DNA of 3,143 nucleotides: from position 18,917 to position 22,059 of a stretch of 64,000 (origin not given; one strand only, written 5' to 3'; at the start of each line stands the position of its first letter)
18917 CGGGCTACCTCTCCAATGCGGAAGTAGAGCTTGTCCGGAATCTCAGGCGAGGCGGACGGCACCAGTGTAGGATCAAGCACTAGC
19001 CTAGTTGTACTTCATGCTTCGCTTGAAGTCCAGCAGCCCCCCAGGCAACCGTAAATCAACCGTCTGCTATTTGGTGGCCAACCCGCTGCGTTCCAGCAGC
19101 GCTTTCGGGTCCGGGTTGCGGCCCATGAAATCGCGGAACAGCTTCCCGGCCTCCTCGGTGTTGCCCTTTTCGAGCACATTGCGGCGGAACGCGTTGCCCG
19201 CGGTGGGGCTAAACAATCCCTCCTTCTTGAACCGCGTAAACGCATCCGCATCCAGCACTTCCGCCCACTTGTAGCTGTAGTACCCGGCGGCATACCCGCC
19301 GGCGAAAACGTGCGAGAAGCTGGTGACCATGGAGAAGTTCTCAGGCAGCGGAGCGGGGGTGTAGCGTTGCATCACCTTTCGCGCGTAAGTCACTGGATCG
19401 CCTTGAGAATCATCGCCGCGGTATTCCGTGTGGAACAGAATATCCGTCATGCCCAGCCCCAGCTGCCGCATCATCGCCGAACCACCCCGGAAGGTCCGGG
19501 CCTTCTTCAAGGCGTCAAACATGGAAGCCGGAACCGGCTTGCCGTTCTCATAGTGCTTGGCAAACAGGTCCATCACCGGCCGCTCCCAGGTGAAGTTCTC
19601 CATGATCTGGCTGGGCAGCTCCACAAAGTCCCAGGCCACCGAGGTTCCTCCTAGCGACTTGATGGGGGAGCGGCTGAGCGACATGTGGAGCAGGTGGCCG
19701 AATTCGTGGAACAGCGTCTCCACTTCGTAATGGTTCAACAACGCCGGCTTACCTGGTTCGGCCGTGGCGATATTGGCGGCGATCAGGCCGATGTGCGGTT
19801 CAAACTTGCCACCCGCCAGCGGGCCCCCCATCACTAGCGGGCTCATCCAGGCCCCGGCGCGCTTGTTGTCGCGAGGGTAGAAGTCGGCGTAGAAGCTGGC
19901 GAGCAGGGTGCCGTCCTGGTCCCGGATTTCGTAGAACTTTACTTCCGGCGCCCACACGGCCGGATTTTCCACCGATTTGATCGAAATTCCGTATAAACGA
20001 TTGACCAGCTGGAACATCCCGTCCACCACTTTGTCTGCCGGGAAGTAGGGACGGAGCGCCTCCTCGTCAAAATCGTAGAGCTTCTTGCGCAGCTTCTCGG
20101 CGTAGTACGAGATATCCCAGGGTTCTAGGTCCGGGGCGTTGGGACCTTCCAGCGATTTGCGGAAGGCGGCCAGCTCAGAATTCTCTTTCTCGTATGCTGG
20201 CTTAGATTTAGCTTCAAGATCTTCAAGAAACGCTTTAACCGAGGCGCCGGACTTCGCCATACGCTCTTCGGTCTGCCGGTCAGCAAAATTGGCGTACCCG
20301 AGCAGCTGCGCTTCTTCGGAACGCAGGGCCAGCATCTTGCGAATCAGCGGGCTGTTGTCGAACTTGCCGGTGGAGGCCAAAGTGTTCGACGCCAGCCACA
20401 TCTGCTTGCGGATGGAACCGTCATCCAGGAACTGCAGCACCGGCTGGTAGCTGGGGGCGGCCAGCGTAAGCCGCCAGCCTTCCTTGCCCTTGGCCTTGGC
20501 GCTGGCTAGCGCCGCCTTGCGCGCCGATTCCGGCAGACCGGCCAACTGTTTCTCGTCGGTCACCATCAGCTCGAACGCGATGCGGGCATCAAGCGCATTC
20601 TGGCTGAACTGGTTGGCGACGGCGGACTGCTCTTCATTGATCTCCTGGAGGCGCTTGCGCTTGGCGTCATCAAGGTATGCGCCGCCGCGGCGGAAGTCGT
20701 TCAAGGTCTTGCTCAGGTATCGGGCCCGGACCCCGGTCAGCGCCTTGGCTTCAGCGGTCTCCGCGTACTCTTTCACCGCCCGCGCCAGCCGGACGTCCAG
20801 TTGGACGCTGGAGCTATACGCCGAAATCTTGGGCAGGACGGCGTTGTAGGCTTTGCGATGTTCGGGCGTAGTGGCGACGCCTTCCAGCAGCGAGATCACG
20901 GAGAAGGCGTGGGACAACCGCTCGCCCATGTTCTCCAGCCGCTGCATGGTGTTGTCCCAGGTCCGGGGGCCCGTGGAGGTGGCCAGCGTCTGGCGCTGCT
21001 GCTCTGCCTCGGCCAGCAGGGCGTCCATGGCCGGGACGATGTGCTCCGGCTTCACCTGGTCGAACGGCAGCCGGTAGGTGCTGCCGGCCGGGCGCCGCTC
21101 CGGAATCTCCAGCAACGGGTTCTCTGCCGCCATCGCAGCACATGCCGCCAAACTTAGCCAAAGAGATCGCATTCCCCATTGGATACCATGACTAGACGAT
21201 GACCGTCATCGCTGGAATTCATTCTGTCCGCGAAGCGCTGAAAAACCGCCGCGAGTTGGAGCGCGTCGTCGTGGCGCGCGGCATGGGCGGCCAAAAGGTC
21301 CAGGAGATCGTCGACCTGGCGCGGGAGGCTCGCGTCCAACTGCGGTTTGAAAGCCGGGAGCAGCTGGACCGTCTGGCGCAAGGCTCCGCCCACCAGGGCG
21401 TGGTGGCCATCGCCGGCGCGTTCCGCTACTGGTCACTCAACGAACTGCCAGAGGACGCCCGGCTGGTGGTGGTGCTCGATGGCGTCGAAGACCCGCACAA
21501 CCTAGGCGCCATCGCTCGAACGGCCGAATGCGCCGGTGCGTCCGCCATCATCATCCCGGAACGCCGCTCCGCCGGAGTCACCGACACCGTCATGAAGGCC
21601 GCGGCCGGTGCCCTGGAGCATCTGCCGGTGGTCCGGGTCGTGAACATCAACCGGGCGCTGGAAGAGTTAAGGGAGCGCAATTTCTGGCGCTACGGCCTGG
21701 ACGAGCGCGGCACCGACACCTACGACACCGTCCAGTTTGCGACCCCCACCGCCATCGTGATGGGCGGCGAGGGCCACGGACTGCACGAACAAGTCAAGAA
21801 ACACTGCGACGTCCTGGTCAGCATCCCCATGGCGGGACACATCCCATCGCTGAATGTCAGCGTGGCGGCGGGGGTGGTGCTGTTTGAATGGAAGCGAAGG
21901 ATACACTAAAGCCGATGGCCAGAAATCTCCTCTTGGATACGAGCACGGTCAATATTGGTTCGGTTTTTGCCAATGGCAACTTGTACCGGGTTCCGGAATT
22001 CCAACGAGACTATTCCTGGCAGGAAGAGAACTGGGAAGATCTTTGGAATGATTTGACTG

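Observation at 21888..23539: Frameshifted GmrSD-like (DUF262 + DUF1524) type IV restriction gene inserted between rlmB and rnc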

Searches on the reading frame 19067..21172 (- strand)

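Call 4: search_protein_families(library=pfam, proteins=[window:19067-21172:-], max_evalue=0.1)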
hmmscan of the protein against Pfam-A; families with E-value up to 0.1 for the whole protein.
window:19067-21172:- (701 aa): 2 families
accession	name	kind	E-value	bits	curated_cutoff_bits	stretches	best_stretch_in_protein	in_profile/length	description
PF01432.26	Peptidase_M3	-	9.2e-132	441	27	1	250-697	6-456/457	Peptidase family M3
PF19310.4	TOP_N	-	1.1e-10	41.7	27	1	50-172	2-123/123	Neurolysin/Thimet oligopeptidase, N-terminal domain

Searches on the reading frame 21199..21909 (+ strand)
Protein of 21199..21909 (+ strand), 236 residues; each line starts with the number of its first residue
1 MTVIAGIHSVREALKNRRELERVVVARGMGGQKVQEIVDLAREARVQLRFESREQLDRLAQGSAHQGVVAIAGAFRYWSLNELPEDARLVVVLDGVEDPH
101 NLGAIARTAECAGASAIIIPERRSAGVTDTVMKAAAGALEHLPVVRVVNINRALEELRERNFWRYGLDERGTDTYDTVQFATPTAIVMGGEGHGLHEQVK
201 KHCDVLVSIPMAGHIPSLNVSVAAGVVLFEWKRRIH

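Call 4: search_protein_families(library=pfam, proteins=[window:21199-21909:+], max_evalue=0.1)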
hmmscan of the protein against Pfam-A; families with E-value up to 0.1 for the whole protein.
window:21199-21909:+ (236 aa): 3 families
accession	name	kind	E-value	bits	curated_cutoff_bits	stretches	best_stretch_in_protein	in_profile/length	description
PF00588.24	SpoU_methylase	-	2.3e-46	157.8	29.7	1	89-229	2-142/142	SpoU rRNA Methylase family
PF08032.17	SpoU_sub_bind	-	1.5e-18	67.3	22.8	1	4-78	2-76/76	RNA 2'-O ribose methyltransferase substrate binding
PF22435.1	MRM3-like_sub_bind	-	0.071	14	27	0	3-70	23-84/84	MRM3-like substrate binding domain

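Call 15: find_related_loci(query=window:21199-21906:+, collection=genome_contigs, flank=7000)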
Query window:21199-21906:+ (236 aa) in genome_contigs; peptide patterns used: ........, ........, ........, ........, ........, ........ (x = any residue, [..] = any of these).
600 stretches matched a pattern (row limit reached: there are more); 597 encode a relative of the query (tblastn E <= 1e-3); the best 80 are kept; 80 distinct loci.
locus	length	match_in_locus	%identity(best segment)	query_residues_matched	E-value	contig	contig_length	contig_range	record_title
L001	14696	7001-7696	68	3-234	4e-104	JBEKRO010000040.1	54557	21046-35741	MAG: Bryobacteraceae bacterium isolate SPRUCE 512 SPRUCE_512_40, whole genome shotgun sequence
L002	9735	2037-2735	69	1-234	3e-103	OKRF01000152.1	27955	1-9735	Solibacteraceae bacterium SbA3 strain Peat soil MAG SbA3 genome assembly, contig: SBA3_Contig_235, whole genome shotgun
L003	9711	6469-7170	69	1-235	3e-103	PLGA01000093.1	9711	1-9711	MAG: Bryobacterales bacterium isolate bog_224 73.20110800_S3D.58_contig_11453, whole genome shotgun sequence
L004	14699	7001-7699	66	1-234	5e-103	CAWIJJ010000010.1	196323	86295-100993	MAG: Bryobacterales bacterium isolate MFD04944.bin.2.159 genome assembly, contig: contig_42945, whole genome shotgun seq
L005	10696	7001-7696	68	3-234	1e-102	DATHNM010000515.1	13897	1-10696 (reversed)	MAG TPA_asm: Bryobacteraceae bacterium isolate SMAG_U12658 k141_2696342, whole genome shotgun sequence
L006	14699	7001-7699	67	1-234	2e-101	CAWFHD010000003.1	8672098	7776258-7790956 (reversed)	MAG: uncultured Solibacteraceae bacterium isolate MFD04967.bin.1.230 genome assembly, contig: contig_6177, whole genome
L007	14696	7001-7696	65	3-234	7e-101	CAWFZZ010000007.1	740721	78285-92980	MAG: Bryobacterales bacterium isolate MFD09286.bin.1.167 genome assembly, contig: contig_33992, whole genome shotgun seq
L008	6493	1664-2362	65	1-234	5e-101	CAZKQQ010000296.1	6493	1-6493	MAG TPA_asm: uncultured Solibacteraceae bacterium isolate SRP272529_co1_95 genome assembly, contig: NODE_23502_length_64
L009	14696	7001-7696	66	3-234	1e-100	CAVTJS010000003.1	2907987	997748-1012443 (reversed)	MAG: Bryobacterales bacterium isolate MFD05580.bin.2.3 genome assembly, contig: contig_23125, whole genome shotgun seque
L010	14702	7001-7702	64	1-234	3e-100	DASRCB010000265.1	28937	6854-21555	MAG TPA_asm: Bryobacteraceae bacterium isolate SMAG_U9942 k141_231829, whole genome shotgun sequence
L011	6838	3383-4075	65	4-234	2e-99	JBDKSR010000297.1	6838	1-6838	MAG: Bryobacteraceae bacterium isolate 6_bin.226 c_000000517414, whole genome shotgun sequence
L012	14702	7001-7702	67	1-235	3e-104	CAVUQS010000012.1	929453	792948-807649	MAG: Bryobacterales bacterium isolate MFD01633.bin.1.226 genome assembly, contig: contig_16621, whole genome shotgun seq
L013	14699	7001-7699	68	1-234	6e-98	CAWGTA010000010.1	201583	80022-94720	MAG: Terriglobia bacterium isolate MFD05521.bin.1.209 genome assembly, contig: contig_60501, whole genome shotgun sequen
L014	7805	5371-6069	69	1-234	9e-98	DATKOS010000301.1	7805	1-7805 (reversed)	MAG TPA_asm: Bryobacteraceae bacterium isolate SMAG_U14770 k141_703623, whole genome shotgun sequence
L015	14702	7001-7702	63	1-234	1e-97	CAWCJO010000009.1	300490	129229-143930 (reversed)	MAG: Bryobacterales bacterium isolate MFD09603.bin.2.231 genome assembly, contig: contig_26796, whole genome shotgun seq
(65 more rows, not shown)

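Call 58: find_encoding_contigs(protein=window:21199-21909:+, flank=4000, max_places=8)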
Protein window:21199-21909:+ (236 aa): 1 contig read that carries it; 1 place shown.
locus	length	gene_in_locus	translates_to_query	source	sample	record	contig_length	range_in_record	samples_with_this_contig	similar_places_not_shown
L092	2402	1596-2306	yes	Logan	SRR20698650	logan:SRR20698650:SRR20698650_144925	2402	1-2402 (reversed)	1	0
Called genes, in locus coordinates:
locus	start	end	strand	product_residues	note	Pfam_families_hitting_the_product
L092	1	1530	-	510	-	?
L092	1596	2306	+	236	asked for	PF08032:SpoU_sub_bind, PF00588:SpoU_methylase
